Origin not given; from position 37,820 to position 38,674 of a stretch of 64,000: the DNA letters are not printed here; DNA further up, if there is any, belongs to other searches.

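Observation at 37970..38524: Ankyrin-repeat gene inserted between cmk and rpsA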

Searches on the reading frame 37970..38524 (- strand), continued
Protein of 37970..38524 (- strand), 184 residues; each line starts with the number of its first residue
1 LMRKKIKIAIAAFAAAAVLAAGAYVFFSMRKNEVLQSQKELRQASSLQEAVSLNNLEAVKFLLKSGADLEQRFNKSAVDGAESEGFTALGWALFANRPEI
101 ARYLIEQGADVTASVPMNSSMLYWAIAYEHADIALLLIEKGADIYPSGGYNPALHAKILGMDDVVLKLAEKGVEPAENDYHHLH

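Call 32: fold_search(model_id=the predicted structure, library=pdb)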
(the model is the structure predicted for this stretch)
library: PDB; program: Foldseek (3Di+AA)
matches with E <= 10: 1134; with E <= 0.001: 608
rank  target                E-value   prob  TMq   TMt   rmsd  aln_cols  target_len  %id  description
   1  9o9t_B                3.5e-07  1.00  0.62  0.49   2.4       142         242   30  Structure of human MPC IMS-open (released 2025-07-30)
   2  4hll                  3.5e-07  1.00  0.58  0.68   2.5       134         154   31  Crystal structure of Artificial ankyrin repeat protein_Ank(GAG)1D4 (released 2013-10-23)
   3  7qnl                  3.5e-07  1.00  0.61  0.48   3.7       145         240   29  LOV2-DARPIN FUSION - D4_DeltaLOV (released 2023-07-05)
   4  5gik                  4.9e-07  1.00  0.58  0.68   2.5       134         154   30  Modulation of the affinity of a HIV-1 capsid-directed ankyrin towards its viral target through critical amino acid editi (released 2017-06-28)
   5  6d65_B                5.2e-07  1.00  0.56  0.66   3.0       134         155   29  Crystal structure of the human dual specificity phosphatase 1 catalytic domain (C258S) as a maltose binding protein fu (released 2018-09-19)
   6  5mad_C                5.8e-07  1.00  0.57  0.67   2.9       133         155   28  GFP-binding DARPin 3G61 (released 2017-12-06)
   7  4gpm_B                5.8e-07  1.00  0.55  0.63   3.1       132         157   34  Crystal Structure of Engineered Protein. Northeast Structural Genomics Consortium Target OR264. (released 2012-09-05)
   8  5eyp_F                6.1e-07  1.00  0.55  0.75   3.4       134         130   30  TUBULIN-DARPIN COMPLEX (released 2016-07-20)
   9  4o60_B                6.1e-07  1.00  0.43  0.36   7.9       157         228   27  Structure of ankyrin repeat protein (released 2015-03-25)
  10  4gpm_A                7.2e-07  1.00  0.56  0.64   3.0       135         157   33  Crystal Structure of Engineered Protein. Northeast Structural Genomics Consortium Target OR264. (released 2012-09-05)
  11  4hb5_A                8.1e-07  1.00  0.57  0.65   3.6       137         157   33  Crystal Structure of Engineered Protein. Northeast Structural Genomics Consortium Target OR267. (released 2012-10-10)
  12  9zb7                  9.0e-07  1.00  0.62  0.49   2.5       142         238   28  A DARPin fused to the 1TEL crystallization chaperone via a direct helical fusion (released 2025-12-17)
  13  4hb5_B                9.0e-07  1.00  0.58  0.65   3.0       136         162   33  Crystal Structure of Engineered Protein. Northeast Structural Genomics Consortium Target OR267. (released 2012-10-10)
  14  4f6r_D                9.0e-07  1.00  0.56  0.64   3.1       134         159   29  Tubulin:Stathmin-like domain complex (released 2012-07-18)
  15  4qfv_A                9.0e-07  1.00  0.46  0.39   6.5       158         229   27  Crystal structure of a unique ankyrin (released 2015-05-06)
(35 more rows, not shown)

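Call 49: search_protein_families(library=padloc, proteins=[window:37970-38521:-, L001:5262-5984:+], max_evalue=0.01)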
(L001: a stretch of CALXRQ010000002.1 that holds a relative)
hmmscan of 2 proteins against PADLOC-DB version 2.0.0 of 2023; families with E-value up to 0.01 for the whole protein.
window:37970-38521:- (183 aa): 1 family
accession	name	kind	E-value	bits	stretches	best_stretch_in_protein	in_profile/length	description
PDLC04783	PDC-M72A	-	1.2e-11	42.5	1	81-177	260-358/392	-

L001:5262-5984:+ (240 aa): 1 family
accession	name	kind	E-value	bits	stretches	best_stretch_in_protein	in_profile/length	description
PDLC04783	PDC-M72A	-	6.4e-06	23.7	1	89-191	232-337/392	-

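Call 51: find_homologous_proteins(query=A1, max_evalue=1e-8)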
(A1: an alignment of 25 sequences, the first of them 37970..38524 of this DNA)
Query A1 (25 sequences) (184 aa, profile of the alignment): 109 proteins with E <= 1e-8 among 8000 candidates.
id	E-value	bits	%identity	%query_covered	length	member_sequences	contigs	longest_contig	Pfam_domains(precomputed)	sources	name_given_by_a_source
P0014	3.2e-84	299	51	96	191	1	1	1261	PF13606.13,PF12796.14,PF00023.37,PF13637.13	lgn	-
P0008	4.3e-84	298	52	97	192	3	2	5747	PF13606.13,PF12796.14,PF00023.37,PF13637.13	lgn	-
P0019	1.2e-83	297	52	87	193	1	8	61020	PF13606.13,PF12796.14,PF00023.37,PF13637.13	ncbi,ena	-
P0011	4.3e-83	295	52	98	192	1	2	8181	PF13606.13,PF12796.14,PF00023.37,PF13637.13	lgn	-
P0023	4.6e-83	295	49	99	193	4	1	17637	PF13606.13,PF12796.14,PF00023.37,PF13637.13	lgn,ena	-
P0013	7.3e-83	294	52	99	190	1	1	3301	PF13606.13,PF12796.14,PF00023.37,PF13637.13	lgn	-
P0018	2.4e-82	293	49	99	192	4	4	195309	PF13606.13,PF12796.14,PF00023.37,PF13637.13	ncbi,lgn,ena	-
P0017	2.6e-82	293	49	97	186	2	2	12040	PF13606.13,PF12796.14,PF00023.37,PF13637.13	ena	-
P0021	8.9e-82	291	49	98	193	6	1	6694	PF13606.13,PF12796.14,PF00023.37,PF13637.13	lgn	-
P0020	1.1e-80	287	47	99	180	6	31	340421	PF13606.13,PF12796.14,PF00023.37,PF13637.13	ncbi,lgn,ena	-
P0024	1.8e-80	287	48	98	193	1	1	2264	PF13606.13,PF12796.14,PF00023.37,PF13637.13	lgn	-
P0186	2.3e-80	286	49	98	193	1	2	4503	PF13606.13,PF12796.14,PF00023.37,PF13637.13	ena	-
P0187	2.7e-80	286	48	99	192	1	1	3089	PF13606.13,PF12796.14,PF00023.37,PF13637.13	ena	-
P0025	8.2e-80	284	49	98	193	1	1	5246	PF13606.13,PF12796.14,PF00023.37,PF13637.13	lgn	-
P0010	1.3e-78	281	54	93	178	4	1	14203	PF13606.13,PF12796.14,PF00023.37,PF13637.13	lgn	-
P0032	3.2e-78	279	49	97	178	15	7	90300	PF13606.13,PF12796.14,PF00023.37,PF13637.13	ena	-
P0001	5.3e-76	272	99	99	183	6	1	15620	PF13606.13,PF12796.14,PF00023.37,PF13637.13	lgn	-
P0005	7.4e-72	259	55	95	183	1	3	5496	PF13606.13,PF12796.14,PF00023.37,PF13637.13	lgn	-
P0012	2.1e-69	251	60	74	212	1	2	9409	PF13606.13,PF12796.14,PF00023.37,PF13637.13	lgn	-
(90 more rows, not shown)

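Call 52: search_solved_structures(query=A1, max_evalue=0.000001)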
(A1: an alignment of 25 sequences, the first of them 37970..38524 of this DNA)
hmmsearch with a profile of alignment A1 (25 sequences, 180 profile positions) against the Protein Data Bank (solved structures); distinct sequences matched with E-value up to 0.000001: 208 (the best 60 are shown).
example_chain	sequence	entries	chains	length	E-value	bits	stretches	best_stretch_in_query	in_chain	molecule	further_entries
7ptx_A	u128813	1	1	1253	3.9e-36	127.4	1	76-168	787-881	Alpha-latrocrustotoxin-Lt1a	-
4rlv_A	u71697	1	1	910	4.7e-34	120.7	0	56-175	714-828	Ankyrin-1, Ankyrin-2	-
7tw3_G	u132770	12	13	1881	5.7e-29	104.1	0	75-169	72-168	Ankyrin-1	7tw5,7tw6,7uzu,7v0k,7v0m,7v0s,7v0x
5lec_A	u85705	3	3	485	1.2e-28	103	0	54-165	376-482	DDD_D12_12_D12_12_D12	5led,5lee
5y4d_A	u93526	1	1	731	6.9e-27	97.3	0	76-167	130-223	Ankyrin-1,Ankyrin-2,Ankyrin-2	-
5le2_A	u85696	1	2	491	3.5e-25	91.8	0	81-174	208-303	DDD_D12_15_D12_15_D12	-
6ne1_B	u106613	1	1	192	1.1e-23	86.9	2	94-174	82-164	Pfs, NACHT and Ankyrin domain protein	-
5leb_A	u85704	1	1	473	1.3e-22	83.4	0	54-165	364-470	DDD_D12_06_D12_06_D12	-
7pty_A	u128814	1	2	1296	1.2e-21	80.3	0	42-110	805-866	Delta-latroinsectotoxin-Lt1a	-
4qfv_A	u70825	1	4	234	2.3e-19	72.8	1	54-175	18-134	ANK-N5C-281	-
6ndz_B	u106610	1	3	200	6.1e-18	68.1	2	99-171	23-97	Designed repeat binding protein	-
5lel_A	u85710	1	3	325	1.1e-17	67.4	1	54-175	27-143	DD_Off7_10_3G124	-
9goa_A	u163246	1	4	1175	1.2e-17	67.2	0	23-167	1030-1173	Alpha-latrotoxin-Lt1a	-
9go9_A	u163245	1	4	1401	2e-17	66.4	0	23-167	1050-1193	Alpha-latrotoxin-Lt1a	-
6ne2_B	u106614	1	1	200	2.5e-17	66.1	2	91-171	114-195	Designed repeat protein binder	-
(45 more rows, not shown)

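Call 61: find_related_loci(query=A1, collection=viral_contigs, flank=3000)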
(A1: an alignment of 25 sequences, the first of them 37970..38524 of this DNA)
Query A1 (184 aa) in viral_contigs; peptide patterns used: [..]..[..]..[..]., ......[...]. (x = any residue, [..] = any of these).
35 stretches matched a pattern, but none encodes a relative of the query by tblastn (E <= 1e-3).

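Call 62: find_encoding_contigs(protein=P0005, flank=3000, max_places=1)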
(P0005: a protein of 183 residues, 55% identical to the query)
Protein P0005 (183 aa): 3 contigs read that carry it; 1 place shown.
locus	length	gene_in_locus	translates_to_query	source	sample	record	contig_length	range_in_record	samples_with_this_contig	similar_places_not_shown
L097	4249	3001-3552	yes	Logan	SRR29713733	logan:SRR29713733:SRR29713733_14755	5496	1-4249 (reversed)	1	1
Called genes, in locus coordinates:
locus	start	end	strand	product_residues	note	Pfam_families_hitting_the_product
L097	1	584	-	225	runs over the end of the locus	PF00072:Response_reg, PF00196:GerE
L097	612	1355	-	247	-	PF20260:PUA_4, PF04452:Methyltrans_RNA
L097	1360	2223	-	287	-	-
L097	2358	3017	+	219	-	PF02224:Cytidylate_kin, PF13189:Cytidylate_kin2, PF13207:AAA_17 (weak)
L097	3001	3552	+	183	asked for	PF12796:Ank_2 (faint), PF00023:Ank (faint), PF13606:Ank_3 (faint), PF13637:Ank_4 (weak)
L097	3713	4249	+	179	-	?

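Call 63: find_encoding_contigs(protein=P0012, flank=3000, max_places=1)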
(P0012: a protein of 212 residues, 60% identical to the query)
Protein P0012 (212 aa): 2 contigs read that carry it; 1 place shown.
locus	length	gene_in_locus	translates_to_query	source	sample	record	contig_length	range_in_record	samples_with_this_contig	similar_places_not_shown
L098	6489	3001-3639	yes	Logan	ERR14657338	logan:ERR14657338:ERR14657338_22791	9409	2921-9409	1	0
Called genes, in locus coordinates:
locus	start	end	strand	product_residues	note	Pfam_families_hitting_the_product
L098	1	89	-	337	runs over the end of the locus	PF01209:Ubie_methyltran (weak), PF08242:Methyltransf_12 (weak), PF13649:Methyltransf_25 (weak)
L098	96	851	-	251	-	PF20260:PUA_4, PF04452:Methyltrans_RNA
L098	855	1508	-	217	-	-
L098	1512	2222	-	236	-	-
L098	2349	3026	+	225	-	PF02224:Cytidylate_kin, PF13189:Cytidylate_kin2 (weak)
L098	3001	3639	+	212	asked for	PF12796:Ank_2, PF00023:Ank (faint), PF13606:Ank_3 (faint), PF13637:Ank_4 (weak)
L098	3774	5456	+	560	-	PF17092:PCB_OB (faint), PF00575:S1, PF13509:S1_2 (faint), PF00575:S1, PF21710:Spt6_S1 (faint), PF00575:S1, PF23459:S1_RRP5 (weak), PF00575:S1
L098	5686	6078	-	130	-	-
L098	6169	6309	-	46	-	-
